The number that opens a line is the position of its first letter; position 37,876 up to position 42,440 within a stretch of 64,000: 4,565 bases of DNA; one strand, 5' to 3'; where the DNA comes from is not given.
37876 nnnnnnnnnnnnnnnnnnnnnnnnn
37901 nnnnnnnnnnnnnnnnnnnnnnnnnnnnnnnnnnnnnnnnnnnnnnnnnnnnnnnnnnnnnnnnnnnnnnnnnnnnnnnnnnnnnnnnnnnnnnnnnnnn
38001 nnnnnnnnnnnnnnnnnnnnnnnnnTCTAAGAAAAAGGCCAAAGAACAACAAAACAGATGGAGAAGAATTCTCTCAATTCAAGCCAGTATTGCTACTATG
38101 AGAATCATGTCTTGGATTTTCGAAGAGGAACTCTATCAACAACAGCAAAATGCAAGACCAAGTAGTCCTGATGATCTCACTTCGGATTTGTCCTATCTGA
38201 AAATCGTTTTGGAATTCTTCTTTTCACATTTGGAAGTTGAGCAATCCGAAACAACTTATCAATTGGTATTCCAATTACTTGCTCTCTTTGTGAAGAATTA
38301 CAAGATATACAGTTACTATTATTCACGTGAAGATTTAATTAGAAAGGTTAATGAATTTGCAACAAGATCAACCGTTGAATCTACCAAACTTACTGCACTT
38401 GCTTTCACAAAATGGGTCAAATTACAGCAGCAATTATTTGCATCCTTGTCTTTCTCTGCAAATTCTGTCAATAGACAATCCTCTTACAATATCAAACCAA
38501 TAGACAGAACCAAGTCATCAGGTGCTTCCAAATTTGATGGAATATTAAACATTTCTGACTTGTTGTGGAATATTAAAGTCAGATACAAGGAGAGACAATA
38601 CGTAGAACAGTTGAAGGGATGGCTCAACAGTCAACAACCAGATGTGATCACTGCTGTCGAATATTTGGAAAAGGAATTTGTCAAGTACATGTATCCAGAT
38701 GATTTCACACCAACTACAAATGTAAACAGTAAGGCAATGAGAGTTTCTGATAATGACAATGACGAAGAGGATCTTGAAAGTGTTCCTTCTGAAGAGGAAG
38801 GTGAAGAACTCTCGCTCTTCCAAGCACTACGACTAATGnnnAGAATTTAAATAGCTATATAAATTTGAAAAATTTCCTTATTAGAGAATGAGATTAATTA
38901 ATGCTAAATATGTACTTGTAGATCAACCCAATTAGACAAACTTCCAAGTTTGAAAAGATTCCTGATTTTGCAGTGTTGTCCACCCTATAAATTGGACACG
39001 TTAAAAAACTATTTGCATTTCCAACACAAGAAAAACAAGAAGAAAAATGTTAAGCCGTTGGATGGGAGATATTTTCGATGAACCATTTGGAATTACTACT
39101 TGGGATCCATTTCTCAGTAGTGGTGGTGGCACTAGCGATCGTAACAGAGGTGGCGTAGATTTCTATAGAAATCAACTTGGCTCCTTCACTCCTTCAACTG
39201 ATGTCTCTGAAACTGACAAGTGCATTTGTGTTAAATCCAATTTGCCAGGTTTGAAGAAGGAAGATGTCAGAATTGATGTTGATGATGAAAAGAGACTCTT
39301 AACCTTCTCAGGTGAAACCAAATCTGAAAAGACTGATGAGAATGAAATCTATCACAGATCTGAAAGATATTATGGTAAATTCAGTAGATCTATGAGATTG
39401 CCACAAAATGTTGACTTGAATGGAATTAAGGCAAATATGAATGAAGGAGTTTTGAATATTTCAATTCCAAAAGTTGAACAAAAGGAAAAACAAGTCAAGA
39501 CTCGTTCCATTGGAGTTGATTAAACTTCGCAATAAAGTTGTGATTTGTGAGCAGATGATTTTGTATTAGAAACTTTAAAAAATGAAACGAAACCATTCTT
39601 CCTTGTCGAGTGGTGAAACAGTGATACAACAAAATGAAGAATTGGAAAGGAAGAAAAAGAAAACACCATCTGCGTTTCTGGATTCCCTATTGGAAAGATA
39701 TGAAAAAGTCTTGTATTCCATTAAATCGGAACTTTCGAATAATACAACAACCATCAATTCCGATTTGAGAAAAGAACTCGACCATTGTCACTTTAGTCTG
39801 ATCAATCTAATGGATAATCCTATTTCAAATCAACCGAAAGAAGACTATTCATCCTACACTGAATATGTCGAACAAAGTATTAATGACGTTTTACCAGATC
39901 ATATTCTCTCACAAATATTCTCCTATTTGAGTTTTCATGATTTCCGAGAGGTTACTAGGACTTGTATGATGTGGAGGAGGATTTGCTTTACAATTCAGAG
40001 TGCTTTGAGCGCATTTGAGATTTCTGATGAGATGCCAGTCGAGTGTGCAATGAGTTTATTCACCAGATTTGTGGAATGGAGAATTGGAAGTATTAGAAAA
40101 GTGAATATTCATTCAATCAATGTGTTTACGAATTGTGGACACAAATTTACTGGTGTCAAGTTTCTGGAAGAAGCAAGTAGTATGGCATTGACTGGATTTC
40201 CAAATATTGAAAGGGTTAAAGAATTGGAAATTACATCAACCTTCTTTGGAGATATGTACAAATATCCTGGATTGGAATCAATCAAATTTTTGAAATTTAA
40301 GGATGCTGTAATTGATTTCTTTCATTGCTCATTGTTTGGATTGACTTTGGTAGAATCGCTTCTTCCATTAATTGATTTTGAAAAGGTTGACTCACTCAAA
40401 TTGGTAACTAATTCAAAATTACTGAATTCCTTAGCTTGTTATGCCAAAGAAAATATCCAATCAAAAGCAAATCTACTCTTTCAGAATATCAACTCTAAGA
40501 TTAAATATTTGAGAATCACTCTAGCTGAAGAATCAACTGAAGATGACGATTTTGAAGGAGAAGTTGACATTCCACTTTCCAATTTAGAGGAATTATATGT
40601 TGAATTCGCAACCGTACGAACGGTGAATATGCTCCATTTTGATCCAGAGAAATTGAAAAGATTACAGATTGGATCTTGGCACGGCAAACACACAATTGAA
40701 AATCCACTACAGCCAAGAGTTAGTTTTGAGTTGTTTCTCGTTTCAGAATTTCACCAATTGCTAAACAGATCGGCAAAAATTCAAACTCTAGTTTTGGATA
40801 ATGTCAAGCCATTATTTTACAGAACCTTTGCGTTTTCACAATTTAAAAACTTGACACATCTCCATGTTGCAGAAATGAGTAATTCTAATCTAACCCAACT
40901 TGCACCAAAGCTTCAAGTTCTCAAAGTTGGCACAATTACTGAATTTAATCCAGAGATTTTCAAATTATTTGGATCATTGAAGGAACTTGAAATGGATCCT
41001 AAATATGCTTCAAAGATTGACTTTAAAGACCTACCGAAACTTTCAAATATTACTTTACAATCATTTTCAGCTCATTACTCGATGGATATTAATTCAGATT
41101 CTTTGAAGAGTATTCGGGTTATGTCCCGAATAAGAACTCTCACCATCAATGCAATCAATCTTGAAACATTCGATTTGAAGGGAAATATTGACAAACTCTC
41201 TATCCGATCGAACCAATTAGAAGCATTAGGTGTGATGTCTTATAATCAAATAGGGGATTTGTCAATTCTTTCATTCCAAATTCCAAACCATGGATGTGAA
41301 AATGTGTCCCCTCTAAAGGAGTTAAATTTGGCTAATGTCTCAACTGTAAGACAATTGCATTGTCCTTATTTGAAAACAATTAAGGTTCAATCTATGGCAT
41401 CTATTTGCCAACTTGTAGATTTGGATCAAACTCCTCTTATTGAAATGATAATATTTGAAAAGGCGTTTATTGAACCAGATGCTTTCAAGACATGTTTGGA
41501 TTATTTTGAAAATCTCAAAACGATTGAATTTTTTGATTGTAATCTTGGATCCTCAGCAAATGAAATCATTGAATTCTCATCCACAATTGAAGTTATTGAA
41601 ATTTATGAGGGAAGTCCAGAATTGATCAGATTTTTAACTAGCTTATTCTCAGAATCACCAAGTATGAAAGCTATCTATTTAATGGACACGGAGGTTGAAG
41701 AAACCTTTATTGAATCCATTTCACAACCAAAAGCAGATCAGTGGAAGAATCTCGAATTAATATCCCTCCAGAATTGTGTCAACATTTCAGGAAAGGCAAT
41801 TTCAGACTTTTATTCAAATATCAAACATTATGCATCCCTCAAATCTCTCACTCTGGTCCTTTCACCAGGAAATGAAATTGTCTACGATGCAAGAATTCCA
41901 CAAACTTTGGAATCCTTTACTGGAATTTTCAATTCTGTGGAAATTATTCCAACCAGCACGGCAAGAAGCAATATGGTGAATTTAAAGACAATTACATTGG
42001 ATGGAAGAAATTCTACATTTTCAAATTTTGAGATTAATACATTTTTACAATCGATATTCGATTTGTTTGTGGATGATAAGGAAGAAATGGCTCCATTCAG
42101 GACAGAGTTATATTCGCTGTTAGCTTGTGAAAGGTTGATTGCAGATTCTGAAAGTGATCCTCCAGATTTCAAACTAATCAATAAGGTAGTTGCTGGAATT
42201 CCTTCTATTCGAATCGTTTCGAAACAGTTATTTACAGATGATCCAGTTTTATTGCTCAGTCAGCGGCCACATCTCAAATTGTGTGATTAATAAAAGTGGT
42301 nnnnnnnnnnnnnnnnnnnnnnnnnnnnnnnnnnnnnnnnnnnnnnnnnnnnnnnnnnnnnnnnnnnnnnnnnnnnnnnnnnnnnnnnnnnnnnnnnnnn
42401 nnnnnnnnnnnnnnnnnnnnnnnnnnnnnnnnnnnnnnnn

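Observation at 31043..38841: Single reading frame encoding kinase, pseudokinase and DOCK-family GEF: an unusual domain fusion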

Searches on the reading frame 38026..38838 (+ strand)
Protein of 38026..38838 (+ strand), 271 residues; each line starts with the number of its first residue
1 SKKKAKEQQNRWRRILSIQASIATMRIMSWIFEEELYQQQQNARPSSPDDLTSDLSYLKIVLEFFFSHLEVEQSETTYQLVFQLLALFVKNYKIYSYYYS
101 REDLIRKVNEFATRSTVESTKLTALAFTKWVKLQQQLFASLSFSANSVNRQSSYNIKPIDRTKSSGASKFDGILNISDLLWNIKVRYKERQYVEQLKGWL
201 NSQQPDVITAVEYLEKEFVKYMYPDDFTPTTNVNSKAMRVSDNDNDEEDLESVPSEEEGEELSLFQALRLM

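Call 57: predict_structure(alignment_id=A4)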
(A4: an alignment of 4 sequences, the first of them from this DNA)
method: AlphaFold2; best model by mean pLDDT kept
length: 271 residues; sequences in the alignment: 4
mean_pLDDT: 48.8   pTM: 0.38
mean pLDDT of the five models: 48.8, 42.0, 41.6, 39.3, 38.8
residues with pLDDT >= 90: 0; 70-90: 23; 50-70: 122; < 50: 126
segments of 3 or more residues with pLDDT < 50: 44-55, 140-192, 217-271
pLDDT, mean of each block of 10 residues (from residue 1): 69 61 61 58 47 52 62 61 65 54 72 68 71 60 30 27 26 33 38 54 53 50 40 25 27 28 29 26
secondary structure, 60 per line:
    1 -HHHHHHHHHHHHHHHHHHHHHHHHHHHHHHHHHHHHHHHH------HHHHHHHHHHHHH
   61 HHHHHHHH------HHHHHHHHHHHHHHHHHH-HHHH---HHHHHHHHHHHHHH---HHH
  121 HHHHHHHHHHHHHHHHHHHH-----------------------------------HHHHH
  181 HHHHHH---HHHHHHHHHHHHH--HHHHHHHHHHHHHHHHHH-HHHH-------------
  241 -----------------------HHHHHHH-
elements in order: H2-41 H48-68 H75-92 H94-97 H101-114 H118-140 H176-186 H190-202 H205-222 H224-227 H264-270

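Call 59: fold_search(model_id=the predicted structure, library=pdb)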
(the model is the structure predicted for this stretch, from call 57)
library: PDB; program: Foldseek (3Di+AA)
matches with E <= 10: 181; with E <= 0.001: 0
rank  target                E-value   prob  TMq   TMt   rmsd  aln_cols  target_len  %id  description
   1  5cwj                  2.3e-01  1.00  0.25  0.41   2.6        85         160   15  Crystal structure of de novo designed helical repeat protein DHR49 (released 2015-12-16)
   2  8ff9_A                7.4e-01  0.28  0.20  0.30  11.0       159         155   11  Crystal structure of Apo Dps protein (PA0962) from Pseudomonas aeruginosa (orthorhombic form) (released 2023-03-08)
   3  8ff9_L                7.8e-01  0.23  0.19  0.29  11.1       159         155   11  Crystal structure of Apo Dps protein (PA0962) from Pseudomonas aeruginosa (orthorhombic form) (released 2023-03-08)
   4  7rwb_A                2.1e+00  0.63  0.24  0.11  11.9        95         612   15  AP2 bound to the APA domain of SGIP in the presence of heparin (released 2022-03-30)
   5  4f52_E                2.3e+00  0.28  0.23  0.14   8.3       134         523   16  Structure of a Glomulin-RBX1-CUL1 complex (released 2012-09-19)
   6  6zpp                  2.4e+00  0.28  0.27  0.43   7.5       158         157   11  g7941: a virulence factor from Drechmaria coniospora (released 2022-01-19)
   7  6c59                  2.6e+00  0.35  0.21  0.42   4.7        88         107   10  Chimeric Pol kappa RIR Rev1 C-terminal domain (released 2019-06-12)
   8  6xh5_A                2.6e+00  0.33  0.24  0.19  14.7       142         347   15  Hierarchical design of multi-scale protein complexes by combinatorial assembly of oligomeric helical bundle and repeat (released 2021-06-02)
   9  6vfk_B                3.1e+00  0.41  0.25  0.25   5.4       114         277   10  De novo designed tetrahedral nanoparticle T33_dn10 displaying 4 copies of BG505-SOSIP trimer on the surface (released 2020-07-22)
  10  7sn8_D                3.1e+00  0.12  0.22  0.16  18.3       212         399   15  Cryo-EM structure of Drosophila Integrator cleavage module (IntS4-IntS9-IntS11) in complex with IP6 (released 2022-10-12)
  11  9d92_A                3.4e+00  0.63  0.23  0.28   2.9        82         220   13  Structure of Z4 c3i (released 2026-01-21)
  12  6xh5_B                3.6e+00  0.30  0.28  0.22  10.1       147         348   15  Hierarchical design of multi-scale protein complexes by combinatorial assembly of oligomeric helical bundle and repeat (released 2021-06-02)
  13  6e9r_A                3.6e+00  0.20  0.25  0.37  13.3       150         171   13  DHF46 filament (released 2018-11-21)
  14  9cc4_F                3.8e+00  0.60  0.24  0.31   3.0        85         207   15  Crystal structure of Z4 c3ii (released 2025-06-25)
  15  3fp4_A                3.8e+00  0.18  0.16  0.10  11.4        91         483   15  Crystal structure of Tom71 complexed with Ssa1 C-terminal fragment (released 2009-07-28)
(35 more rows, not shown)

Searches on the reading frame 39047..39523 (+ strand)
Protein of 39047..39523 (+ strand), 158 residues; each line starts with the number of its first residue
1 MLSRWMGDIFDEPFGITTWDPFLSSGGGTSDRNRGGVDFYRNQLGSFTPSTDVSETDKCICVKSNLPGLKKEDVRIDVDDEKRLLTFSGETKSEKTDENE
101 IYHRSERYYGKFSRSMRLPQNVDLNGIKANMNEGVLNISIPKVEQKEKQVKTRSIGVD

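Call 7: search_protein_families(library=pfam, max_evalue=0.1, proteins=[window:39047-39523:+])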
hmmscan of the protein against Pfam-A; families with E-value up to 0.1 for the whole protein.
window:39047-39523:+ (158 aa): 3 families
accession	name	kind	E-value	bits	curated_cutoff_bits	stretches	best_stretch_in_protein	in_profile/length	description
PF00011.27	HSP20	-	1e-23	83.8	20.8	1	54-157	3-101/102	Hsp20/alpha crystallin family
PF17886.7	ArsA_HSP20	-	0.0081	16.1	22.5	1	63-139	7-62/63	HSP20-like domain found in ArsA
PF03643.20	Vps26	-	0.012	15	27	1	73-148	6-80/275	Vacuolar protein sorting-associated protein 26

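Call 9: find_encoding_contigs(protein=window:39047-39520:+, flank=10000, max_places=4)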
Protein window:39047-39520:+ (158 aa): no gene with exactly this product is on record in the collection.

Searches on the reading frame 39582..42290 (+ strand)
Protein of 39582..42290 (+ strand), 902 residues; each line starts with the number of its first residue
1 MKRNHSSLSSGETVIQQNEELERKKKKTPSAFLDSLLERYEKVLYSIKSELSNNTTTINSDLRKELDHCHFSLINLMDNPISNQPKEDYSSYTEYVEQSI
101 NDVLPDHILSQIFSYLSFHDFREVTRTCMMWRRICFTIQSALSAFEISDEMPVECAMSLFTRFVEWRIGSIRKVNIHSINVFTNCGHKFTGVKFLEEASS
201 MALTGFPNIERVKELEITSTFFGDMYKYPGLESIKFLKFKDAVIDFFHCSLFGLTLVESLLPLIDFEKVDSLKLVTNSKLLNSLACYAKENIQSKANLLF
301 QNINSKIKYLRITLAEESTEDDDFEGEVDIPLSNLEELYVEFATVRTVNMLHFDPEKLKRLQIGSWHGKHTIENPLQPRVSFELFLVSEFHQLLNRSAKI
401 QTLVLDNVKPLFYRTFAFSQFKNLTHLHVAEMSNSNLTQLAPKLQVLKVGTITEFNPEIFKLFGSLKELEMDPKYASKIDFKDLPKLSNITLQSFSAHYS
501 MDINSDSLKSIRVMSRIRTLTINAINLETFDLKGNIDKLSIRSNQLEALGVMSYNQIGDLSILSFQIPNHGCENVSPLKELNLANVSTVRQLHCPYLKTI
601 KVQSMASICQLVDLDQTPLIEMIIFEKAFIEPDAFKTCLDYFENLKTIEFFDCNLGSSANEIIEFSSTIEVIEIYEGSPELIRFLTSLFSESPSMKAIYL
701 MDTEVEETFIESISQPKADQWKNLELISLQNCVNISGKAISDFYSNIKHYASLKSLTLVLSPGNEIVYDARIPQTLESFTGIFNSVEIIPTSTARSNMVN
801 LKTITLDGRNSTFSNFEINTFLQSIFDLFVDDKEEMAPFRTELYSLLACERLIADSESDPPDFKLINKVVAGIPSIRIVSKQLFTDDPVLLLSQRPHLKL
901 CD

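Call 7: search_protein_families(library=pfam, max_evalue=0.1, proteins=[window:39582-42290:+])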
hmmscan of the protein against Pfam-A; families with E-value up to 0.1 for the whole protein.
window:39582-42290:+ (902 aa): 4 families
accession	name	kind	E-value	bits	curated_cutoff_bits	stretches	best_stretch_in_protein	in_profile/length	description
PF12937.12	F-box-like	-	4.9e-08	33.1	24.3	1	103-137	3-37/47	F-box-like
PF00646.38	F-box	-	0.00013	22.2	20.5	1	104-135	4-35/43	F-box domain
PF23952.1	LRR_EndoS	-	0.014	16.1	27.9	0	526-614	20-111/116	Endo-beta-N-acetylglucosaminidase EndoS LRR domain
PF24825.1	SNU71_RBD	-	0.089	13.8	27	0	801-842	5-46/111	SNU71 RNA binding domain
